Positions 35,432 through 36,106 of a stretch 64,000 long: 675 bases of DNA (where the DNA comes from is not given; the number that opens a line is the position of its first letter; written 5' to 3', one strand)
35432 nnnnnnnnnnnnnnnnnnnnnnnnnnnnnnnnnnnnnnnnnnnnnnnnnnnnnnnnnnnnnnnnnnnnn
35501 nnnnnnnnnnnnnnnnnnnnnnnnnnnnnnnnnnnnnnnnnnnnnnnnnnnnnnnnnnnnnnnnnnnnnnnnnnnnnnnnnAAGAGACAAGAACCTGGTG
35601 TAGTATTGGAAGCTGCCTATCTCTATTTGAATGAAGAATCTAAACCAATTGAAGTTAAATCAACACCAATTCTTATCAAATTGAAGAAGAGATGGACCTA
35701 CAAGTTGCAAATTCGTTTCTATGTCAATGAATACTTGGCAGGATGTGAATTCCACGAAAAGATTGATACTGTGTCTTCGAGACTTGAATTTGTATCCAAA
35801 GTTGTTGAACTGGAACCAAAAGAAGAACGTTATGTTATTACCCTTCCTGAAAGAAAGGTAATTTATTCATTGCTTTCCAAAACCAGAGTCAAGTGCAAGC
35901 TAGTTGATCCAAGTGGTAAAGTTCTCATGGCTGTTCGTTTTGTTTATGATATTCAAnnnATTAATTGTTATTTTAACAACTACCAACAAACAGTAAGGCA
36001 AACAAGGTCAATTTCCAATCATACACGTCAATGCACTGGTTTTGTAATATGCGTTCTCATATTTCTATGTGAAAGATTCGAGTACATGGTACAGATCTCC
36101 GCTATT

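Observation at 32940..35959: Myosin tail built from 3-4 tandem TH1-like modules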

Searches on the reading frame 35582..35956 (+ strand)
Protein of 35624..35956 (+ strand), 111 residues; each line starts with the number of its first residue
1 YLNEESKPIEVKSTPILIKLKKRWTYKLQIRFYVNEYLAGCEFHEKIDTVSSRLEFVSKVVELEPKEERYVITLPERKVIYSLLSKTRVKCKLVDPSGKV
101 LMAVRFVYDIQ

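Call 8: search_protein_families(library=pfam, proteins=[window:35624-35956:+], max_evalue=1)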
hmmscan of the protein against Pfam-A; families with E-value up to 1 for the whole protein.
window:35624-35956:+ (111 aa): 2 families
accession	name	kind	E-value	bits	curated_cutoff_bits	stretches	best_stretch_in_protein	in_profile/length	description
PF02115.23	Rho_GDI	-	0.0053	16.8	26.5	1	17-111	93-191/193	RHO protein GDP dissociation inhibitor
PF24310.1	THSD1_D2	-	0.056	13.9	27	1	22-98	12-87/108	THSD1 second Ig-like domain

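Call 23: search_solved_structures(query=A1, max_evalue=10, show_alignments=3)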
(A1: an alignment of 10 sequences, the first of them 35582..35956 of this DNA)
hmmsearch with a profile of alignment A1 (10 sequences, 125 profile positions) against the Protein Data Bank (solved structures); distinct sequences matched with E-value up to 10: 2.
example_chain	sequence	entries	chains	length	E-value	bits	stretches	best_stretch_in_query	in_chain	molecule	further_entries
8amz_P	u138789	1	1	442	0.52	13.6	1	36-101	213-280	PCI domain-containing protein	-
1ujt_A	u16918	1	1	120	1.5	12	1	26-51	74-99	KIAA1568 protein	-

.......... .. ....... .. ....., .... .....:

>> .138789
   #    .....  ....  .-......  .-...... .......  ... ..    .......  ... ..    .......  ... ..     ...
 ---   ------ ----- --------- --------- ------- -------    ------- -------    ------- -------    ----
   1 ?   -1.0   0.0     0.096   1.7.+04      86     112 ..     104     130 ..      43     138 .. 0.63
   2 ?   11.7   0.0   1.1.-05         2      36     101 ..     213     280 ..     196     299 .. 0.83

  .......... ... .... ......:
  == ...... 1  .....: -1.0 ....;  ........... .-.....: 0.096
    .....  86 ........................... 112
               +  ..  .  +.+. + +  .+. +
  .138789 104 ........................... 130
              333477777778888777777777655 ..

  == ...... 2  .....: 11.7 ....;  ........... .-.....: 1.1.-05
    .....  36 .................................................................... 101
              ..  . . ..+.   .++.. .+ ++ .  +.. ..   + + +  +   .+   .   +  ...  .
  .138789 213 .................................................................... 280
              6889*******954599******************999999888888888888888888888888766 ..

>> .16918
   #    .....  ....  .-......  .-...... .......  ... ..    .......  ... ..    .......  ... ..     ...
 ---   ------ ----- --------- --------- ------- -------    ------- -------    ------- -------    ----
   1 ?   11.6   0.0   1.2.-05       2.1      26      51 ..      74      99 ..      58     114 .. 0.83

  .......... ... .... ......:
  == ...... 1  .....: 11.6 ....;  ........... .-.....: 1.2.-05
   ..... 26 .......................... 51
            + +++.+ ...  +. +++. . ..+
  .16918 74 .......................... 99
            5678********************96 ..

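Call 25: search_protein_families(library=pfam, alignment_id=A1, max_evalue=1)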
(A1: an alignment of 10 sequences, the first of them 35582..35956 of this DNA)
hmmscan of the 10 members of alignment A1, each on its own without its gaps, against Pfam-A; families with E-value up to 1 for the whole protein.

A. member 1, window:35582-35956:+ (125 aa): 2 families
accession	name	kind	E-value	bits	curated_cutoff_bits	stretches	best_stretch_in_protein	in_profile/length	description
PF02115.23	Rho_GDI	-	0.0037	17.3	26.5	1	30-125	92-191/193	RHO protein GDP dissociation inhibitor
PF24310.1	THSD1_D2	-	0.077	13.5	27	1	36-112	12-87/108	THSD1 second Ig-like domain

B. families by the number of members that match (of 10 scanned): 7 families
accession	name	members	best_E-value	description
PF02115.23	Rho_GDI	5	0.00017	RHO protein GDP dissociation inhibitor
PF04467.17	DUF483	1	0.026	Protein of unknown function (DUF483)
PF24310.1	THSD1_D2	1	0.077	THSD1 second Ig-like domain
PF16374.11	CIF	1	0.089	Cycle inhibiting factor (CIF)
PF24189.1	Ig_RSC4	1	0.1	RSC4 Ig-like domain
PF12527.13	DUF3727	1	0.13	Protein of unknown function (DUF3727)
PF01329.24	Pterin_4a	1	0.16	Pterin 4 alpha carbinolamine dehydratase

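Call 30: predict_structure(alignment_id=A1)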
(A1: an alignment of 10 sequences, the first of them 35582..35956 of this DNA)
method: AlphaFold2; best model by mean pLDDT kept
length: 125 residues; sequences in the alignment: 10
mean_pLDDT: 87.9   pTM: 0.80
mean pLDDT of the five models: 87.9, 86.5, 86.2, 83.2, 76.8
residues with pLDDT >= 90: 72; 70-90: 48; 50-70: 3; < 50: 2
segments of 3 or more residues with pLDDT < 50: none
pLDDT, mean of each block of 10 residues (from residue 1): 69 88 85 90 91 91 92 85 89 88 93 92 88
secondary structure, 60 per line:
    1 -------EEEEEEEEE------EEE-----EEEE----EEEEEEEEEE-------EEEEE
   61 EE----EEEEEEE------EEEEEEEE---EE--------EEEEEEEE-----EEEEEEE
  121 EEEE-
elements in order: E8-16 E23-25 E31-34 E39-48 E56-62 E67-73 E80-87 E101-108 E114-124

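Call 32: fold_search(model_id=the predicted structure, library=pdb)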
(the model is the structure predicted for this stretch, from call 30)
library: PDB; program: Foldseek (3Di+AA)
matches with E <= 10: 1774; with E <= 0.001: 84
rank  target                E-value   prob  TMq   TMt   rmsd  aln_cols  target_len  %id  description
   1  5h1d                  1.8e-08  1.00  0.77  0.72   3.0       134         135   18  Crystal structure of C-terminal of RhoGDI2 (released 2016-10-26)
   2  4f38_B                2.1e-08  1.00  0.77  0.53   3.3       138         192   17  Crystal structure of geranylgeranylated RhoA in complex with RhoGDI in its active GPPNHP-bound form (released 2012-05-23)
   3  5fr2_B                2.3e-08  1.00  0.79  0.58   3.1       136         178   18  Farnesylated RhoA-GDP in complex with RhoGDI-alpha, lysine acetylated at K178 (released 2016-01-13)
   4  1doa_B                2.8e-08  1.00  0.80  0.53   3.0       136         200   18  Structure of the rho family gtp-binding protein cdc42 in complex with the multifunctional regulator rhogdi (released 2000-02-09)
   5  2jhz_A                3.0e-08  1.00  0.76  0.70   3.2       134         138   17  CRYSTAL STRUCTURE OF RHOGDI E155S, E157S MUTANT (released 2007-05-08)
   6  1qvy_A                3.1e-08  1.00  0.78  0.71   3.0       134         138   17  Crystal structure of RhoGDI K(199,200)R double mutant (released 2004-02-10)
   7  9x54                  3.7e-08  1.00  0.80  0.73   2.9       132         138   19  Crystal structure of RhoGDI2 in complex with Compound 3054b (released 2025-10-29)
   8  1rho_C                3.9e-08  1.00  0.75  0.70   3.3       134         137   19  STRUCTURE OF RHO GUANINE NUCLEOTIDE DISSOCIATION INHIBITOR (released 1997-10-15)
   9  2jht_A                4.7e-08  1.00  0.84  0.77   2.8       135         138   18  CRYSTAL STRUCTURE OF RHOGDI K135T,K138T,K141T MUTANT (released 2007-05-08)
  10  2jhs                  4.7e-08  1.00  0.80  0.74   3.0       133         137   19  CRYSTAL STRUCTURE OF RHOGDI K135H,K138H,K141H MUTANT (released 2007-05-08)
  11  2n80_MODEL_1_B        5.0e-08  1.00  0.81  0.60   2.7       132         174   19  p75NTR DD:RhoGDI (released 2015-12-23)
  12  9x53                  5.0e-08  1.00  0.80  0.74   2.9       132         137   19  Crystal structure of RhoGDI2 in complex with Compound HR3119 (released 2025-10-29)
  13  1ft0_A                5.3e-08  1.00  0.75  0.73   3.1       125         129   19  CRYSTAL STRUCTURE OF TRUNCATED HUMAN RHOGDI K113A MUTANT (released 2001-05-02)
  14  2ji0                  6.8e-08  1.00  0.76  0.70   3.2       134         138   18  CRYSTAL STRUCTURE OF RHOGDI K138Y, K141Y MUTANT (released 2007-05-08)
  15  2jhw_A                7.6e-08  1.00  0.81  0.74   3.1       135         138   18  CRYSTAL STRUCTURE OF RHOGDI E155A, E157A MUTANT (released 2007-05-08)
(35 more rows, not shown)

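Call 46: search_protein_representatives(alignment_id=A1)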
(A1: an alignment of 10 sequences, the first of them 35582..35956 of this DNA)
Query: 10 sequences, 125 profile positions. Proteins with E-value up to 0.001 (for the whole library): 21; up to 1e-10: 17; up to 1e-30: 8. The best 21 are listed.
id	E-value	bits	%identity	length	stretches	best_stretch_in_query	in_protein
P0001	8.5e-65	232.7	-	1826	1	1-125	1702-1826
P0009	9.8e-64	229.2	-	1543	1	1-125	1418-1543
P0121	2.4e-61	221.5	-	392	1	1-125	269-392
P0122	3.4e-61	221.0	-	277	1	1-124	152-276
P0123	6.3e-56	204.0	-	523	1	2-125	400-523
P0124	4.4e-55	201.3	-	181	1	1-125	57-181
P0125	3.3e-38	146.7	-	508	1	2-125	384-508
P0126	9.7e-35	135.5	-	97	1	36-125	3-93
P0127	5.3e-30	120.2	-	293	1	3-125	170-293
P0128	3.3e-29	117.7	-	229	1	4-91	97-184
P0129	5.0e-25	104.1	-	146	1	2-74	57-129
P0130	3.2e-23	98.3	-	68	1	59-125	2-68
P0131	1.4e-21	93.0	-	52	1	74-124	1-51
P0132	8.5e-17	77.6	-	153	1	3-122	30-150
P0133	1.5e-16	76.8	-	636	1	7-125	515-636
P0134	2.5e-15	72.8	-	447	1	4-123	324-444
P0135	8.3e-13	64.7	-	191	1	5-123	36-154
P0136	3.0e-10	56.4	-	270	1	16-124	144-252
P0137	7.4e-07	45.4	-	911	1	25-123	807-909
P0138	1.1e-06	44.9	-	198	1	13-123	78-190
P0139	4.0e-06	43.1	-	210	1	28-118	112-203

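Call 48: search_protein_families(library=pfam, proteins=[P0125, P0133, P0134, P0135, P0136, P0137, P0138, P0139, P0132], max_evalue=0.1)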
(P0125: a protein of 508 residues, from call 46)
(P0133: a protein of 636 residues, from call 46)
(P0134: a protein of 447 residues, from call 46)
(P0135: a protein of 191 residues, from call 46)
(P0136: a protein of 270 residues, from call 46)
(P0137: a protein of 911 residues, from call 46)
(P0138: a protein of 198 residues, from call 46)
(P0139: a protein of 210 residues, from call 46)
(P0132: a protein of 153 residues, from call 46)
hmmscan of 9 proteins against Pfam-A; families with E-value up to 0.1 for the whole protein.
P0125 (508 aa): 0 families

P0133 (636 aa): 2 families
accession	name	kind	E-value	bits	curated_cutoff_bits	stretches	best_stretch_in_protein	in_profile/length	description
PF00615.24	RGS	-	5.7e-06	27.1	23.9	1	2-82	1-82/117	Regulator of G protein signaling domain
PF02115.23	Rho_GDI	-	0.048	13.7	26.5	0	544-636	97-191/193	RHO protein GDP dissociation inhibitor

P0134 (447 aa): 7 families
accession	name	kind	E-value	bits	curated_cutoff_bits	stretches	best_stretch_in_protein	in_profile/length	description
PF06017.19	Myosin_TH1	-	1.6e-16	61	31.1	1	171-325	13-181/185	Unconventional myosin tail, actin- and lipid-binding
PF13445.12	zf-RING_UBOX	-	2.3e-05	24.8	25.2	1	24-51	1-26/39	RING-type zinc-finger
PF13923.12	zf-C3HC4_2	-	4.1e-05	23.7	27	1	24-60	2-40/40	Zinc finger, C3HC4 type (RING finger)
PF00097.31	zf-C3HC4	-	0.00046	20.4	21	1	24-60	1-40/40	Zinc finger, C3HC4 type (RING finger)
PF14634.12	zf-RING_5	-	0.00075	19.9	27.9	1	24-62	2-43/43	zinc-RING finger domain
PF13920.12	zf-C3HC4_3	-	0.0014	18.9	27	1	23-63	4-45/49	Zinc finger, C3HC4 type (RING finger)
PF13639.12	zf-RING_2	-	0.038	14.7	27.3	1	23-61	2-44/44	Ring finger domain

P0135 (191 aa): 0 families

P0136 (270 aa): 1 family
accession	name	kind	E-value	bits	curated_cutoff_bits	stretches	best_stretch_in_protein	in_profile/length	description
PF02115.23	Rho_GDI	-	0.00037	20.6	26.5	1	134-252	61-190/193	RHO protein GDP dissociation inhibitor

P0137 (911 aa): 4 families
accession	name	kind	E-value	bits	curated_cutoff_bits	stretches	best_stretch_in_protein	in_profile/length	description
PF06017.19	Myosin_TH1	-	1.7e-70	236.9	31.1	3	562-746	1-179/185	Unconventional myosin tail, actin- and lipid-binding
PF14593.12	PH_3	-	1.2e-06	28.9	25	1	110-164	7-60/104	PH domain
PF17162.9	DUF5118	-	0.03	14.5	27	0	312-340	22-50/50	Domain of unknown function (DUF5118)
PF13336.12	AcetylCoA_hyd_C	-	0.054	13.9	23.7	0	601-651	92-141/154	Acetyl-CoA hydrolase/transferase C-terminal domain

P0138 (198 aa): 0 families

P0139 (210 aa): 0 families

P0132 (153 aa): 1 family
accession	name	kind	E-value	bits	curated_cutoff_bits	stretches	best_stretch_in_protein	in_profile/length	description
PF08230.16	CW_7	-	0.061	13.5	25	0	57-80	17-40/40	CW_7 repeat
